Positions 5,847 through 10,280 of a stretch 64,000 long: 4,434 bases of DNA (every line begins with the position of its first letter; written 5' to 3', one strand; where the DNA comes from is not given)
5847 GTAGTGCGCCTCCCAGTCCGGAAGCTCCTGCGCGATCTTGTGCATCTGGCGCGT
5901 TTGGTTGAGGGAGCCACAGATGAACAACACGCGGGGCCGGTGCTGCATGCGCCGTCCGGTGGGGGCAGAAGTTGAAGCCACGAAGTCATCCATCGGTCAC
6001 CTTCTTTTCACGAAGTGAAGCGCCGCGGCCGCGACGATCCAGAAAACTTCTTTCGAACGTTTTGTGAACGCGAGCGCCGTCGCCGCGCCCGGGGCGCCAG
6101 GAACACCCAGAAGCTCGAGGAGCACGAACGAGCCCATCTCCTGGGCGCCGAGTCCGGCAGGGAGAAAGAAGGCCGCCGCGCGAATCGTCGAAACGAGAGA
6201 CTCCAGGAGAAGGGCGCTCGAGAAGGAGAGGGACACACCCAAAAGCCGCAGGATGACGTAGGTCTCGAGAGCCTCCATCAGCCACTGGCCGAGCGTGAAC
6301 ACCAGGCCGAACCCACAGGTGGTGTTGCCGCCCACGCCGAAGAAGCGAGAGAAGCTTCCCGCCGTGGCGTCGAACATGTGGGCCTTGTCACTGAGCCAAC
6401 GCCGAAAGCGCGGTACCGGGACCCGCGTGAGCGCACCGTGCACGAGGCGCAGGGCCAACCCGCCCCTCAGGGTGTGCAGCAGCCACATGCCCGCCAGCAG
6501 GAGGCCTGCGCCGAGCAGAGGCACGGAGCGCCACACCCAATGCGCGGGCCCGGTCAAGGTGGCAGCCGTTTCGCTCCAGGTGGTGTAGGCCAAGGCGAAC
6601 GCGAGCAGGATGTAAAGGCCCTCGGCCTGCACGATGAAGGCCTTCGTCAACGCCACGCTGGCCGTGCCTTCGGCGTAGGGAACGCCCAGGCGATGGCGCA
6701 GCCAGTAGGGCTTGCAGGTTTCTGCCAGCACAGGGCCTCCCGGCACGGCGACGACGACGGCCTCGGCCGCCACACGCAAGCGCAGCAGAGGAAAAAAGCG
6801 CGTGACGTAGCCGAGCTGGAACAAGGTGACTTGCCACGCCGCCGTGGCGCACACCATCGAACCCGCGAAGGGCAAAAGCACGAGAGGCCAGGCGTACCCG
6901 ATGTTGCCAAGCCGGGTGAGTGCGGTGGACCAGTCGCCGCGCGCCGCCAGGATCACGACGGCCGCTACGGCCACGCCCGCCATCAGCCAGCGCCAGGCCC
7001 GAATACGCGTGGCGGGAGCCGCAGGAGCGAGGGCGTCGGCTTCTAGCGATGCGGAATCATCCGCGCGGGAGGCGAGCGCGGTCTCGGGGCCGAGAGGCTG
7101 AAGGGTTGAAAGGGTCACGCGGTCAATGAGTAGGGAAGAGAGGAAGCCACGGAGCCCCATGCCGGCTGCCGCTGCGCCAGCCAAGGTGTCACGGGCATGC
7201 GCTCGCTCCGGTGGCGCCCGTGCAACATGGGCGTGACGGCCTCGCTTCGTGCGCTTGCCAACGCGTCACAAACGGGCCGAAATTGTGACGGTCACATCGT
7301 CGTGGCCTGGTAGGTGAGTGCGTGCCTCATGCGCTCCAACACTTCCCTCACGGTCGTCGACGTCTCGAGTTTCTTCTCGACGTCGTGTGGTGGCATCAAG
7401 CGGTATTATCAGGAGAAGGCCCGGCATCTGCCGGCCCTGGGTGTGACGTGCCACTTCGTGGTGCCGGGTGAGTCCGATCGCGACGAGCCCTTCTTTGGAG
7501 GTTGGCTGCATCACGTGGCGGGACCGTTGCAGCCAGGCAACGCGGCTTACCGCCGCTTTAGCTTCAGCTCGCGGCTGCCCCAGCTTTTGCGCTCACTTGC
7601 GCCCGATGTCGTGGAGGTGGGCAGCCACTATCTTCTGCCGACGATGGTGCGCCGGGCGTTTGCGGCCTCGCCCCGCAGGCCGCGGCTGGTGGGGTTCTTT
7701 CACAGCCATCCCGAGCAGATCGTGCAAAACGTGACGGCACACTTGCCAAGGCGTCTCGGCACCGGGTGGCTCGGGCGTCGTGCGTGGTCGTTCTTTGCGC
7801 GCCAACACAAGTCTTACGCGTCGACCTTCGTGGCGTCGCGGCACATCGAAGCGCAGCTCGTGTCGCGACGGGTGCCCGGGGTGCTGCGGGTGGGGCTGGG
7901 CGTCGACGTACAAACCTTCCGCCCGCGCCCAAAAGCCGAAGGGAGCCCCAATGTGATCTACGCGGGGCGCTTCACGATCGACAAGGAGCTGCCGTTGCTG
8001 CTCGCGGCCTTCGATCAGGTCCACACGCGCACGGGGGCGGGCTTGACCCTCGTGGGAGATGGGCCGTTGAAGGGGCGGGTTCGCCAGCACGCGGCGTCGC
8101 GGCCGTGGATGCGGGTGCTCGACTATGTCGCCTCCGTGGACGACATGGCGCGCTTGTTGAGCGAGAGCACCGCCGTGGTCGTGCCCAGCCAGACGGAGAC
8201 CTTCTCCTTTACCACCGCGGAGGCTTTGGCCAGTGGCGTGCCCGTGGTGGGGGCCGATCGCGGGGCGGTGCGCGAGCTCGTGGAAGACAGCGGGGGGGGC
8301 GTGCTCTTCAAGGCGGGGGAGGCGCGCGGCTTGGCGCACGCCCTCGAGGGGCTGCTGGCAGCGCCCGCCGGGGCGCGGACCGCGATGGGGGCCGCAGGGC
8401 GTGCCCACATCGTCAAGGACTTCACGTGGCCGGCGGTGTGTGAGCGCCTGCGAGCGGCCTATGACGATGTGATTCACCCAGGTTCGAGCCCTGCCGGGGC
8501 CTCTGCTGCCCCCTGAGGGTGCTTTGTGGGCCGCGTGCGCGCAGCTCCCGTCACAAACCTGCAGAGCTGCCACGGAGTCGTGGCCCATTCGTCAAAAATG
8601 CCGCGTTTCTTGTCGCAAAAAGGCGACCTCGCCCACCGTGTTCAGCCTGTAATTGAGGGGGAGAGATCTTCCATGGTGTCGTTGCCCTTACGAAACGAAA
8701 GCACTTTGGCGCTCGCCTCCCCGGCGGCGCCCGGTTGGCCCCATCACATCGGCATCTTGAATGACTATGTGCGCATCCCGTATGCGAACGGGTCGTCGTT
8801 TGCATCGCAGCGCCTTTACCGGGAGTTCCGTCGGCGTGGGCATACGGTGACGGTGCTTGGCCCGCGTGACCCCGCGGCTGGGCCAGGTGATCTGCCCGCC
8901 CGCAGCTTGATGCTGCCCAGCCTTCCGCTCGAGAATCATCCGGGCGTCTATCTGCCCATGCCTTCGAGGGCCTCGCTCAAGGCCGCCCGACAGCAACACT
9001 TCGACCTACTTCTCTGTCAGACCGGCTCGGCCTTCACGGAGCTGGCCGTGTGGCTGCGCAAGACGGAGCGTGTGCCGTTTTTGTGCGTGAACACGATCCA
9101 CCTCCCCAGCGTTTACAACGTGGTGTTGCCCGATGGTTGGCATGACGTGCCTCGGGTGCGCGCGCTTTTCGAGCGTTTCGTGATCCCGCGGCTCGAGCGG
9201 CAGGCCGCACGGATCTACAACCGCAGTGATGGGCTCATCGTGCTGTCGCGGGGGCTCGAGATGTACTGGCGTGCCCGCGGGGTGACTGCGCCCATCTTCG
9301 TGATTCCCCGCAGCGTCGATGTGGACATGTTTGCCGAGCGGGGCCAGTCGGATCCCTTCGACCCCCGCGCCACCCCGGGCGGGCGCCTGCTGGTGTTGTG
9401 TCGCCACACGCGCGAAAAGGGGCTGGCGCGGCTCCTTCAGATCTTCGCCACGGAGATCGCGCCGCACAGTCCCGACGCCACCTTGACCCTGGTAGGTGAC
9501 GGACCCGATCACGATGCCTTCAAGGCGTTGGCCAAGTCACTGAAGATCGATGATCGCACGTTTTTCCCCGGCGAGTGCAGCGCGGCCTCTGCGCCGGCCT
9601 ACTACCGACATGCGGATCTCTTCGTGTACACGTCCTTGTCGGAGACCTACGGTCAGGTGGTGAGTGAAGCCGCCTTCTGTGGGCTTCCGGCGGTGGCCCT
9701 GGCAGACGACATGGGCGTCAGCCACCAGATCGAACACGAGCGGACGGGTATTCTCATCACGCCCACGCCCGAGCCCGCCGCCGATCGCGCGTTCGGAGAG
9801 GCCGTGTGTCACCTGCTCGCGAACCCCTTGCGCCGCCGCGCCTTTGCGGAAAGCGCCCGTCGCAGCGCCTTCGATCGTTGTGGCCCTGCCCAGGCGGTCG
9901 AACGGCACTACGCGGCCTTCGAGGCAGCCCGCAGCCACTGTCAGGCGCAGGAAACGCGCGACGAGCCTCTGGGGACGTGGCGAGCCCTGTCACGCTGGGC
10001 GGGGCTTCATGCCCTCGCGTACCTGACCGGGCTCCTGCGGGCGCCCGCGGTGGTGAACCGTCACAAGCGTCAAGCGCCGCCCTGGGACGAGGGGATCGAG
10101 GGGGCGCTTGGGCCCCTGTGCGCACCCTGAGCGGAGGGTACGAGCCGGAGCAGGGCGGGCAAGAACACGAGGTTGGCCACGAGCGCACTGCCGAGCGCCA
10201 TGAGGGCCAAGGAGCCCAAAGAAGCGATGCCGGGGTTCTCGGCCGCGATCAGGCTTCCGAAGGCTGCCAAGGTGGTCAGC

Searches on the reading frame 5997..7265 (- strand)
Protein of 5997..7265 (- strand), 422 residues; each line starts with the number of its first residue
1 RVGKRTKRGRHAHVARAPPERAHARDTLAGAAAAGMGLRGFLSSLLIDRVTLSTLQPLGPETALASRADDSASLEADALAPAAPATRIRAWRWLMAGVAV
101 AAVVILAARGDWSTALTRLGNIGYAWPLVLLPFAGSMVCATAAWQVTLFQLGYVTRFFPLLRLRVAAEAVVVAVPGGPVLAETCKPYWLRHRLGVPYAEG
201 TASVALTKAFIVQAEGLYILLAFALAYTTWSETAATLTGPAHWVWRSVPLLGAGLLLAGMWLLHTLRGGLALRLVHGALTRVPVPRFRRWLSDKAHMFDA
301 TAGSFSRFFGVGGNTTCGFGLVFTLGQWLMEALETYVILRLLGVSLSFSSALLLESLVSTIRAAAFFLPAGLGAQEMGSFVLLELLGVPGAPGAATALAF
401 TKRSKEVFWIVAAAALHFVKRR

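Call 23: search_protein_families(library=pfam, proteins=[window:5997-7265:-], max_evalue=0.0001)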
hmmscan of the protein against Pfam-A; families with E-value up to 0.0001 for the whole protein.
window:5997-7265:- (422 aa): 1 family
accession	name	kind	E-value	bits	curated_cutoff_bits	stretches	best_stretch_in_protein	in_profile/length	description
PF03706.18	LPG_synthase_TM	-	6.5e-20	72.2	33.4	1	95-400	2-290/302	Lysylphosphatidylglycerol synthase TM region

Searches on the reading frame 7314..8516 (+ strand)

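Call 23: search_protein_families(library=pfam, proteins=[window:7314-8516:+], max_evalue=0.0001)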
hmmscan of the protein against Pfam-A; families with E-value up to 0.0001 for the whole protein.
window:7314-8516:+ (400 aa): 6 families
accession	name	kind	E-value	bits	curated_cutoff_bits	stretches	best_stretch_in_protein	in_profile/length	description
PF13692.12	Glyco_trans_1_4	-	1.8e-24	87.1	27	1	212-349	2-141/142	Glycosyl transferases group 1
PF00534.26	Glycos_transf_1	-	1.2e-22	80.7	26.4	1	203-364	7-171/172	Glycosyl transferases group 1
PF13439.12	Glyco_transf_4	-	2.8e-15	57.2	28.5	1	26-199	2-168/170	Glycosyltransferase Family 4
PF20706.3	GT4-conflict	-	5.7e-13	49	26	1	181-379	164-385/385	Family 4 Glycosyltransferase in conflict systems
PF13524.12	Glyco_trans_1_2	-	1.5e-08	35.1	25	1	241-379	14-142/144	Glycosyl transferase-like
PF13579.12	Glyco_trans_4_4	-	3.5e-08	34.4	29.7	1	26-188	1-148/158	Glycosyl transferase 4-like domain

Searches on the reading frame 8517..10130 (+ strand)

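Call 23: search_protein_families(library=pfam, proteins=[window:8517-10130:+], max_evalue=0.0001)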
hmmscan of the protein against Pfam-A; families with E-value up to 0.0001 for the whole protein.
window:8517-10130:+ (537 aa): 5 families
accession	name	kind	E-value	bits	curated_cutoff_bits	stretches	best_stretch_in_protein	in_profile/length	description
PF00534.26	Glycos_transf_1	-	2.2e-25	89.6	26.4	1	291-449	18-171/172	Glycosyl transferases group 1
PF13692.12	Glyco_trans_1_4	-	1.8e-22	80.6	27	1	291-436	4-142/142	Glycosyl transferases group 1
PF13439.12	Glyco_transf_4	-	2.1e-14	54.3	28.5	1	98-270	9-169/170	Glycosyltransferase Family 4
PF13579.12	Glyco_trans_4_4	-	7.5e-12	46.3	29.7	1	92-264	2-156/158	Glycosyl transferase 4-like domain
PF20706.3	GT4-conflict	-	4.6e-05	23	26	1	357-462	273-383/385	Family 4 Glycosyltransferase in conflict systems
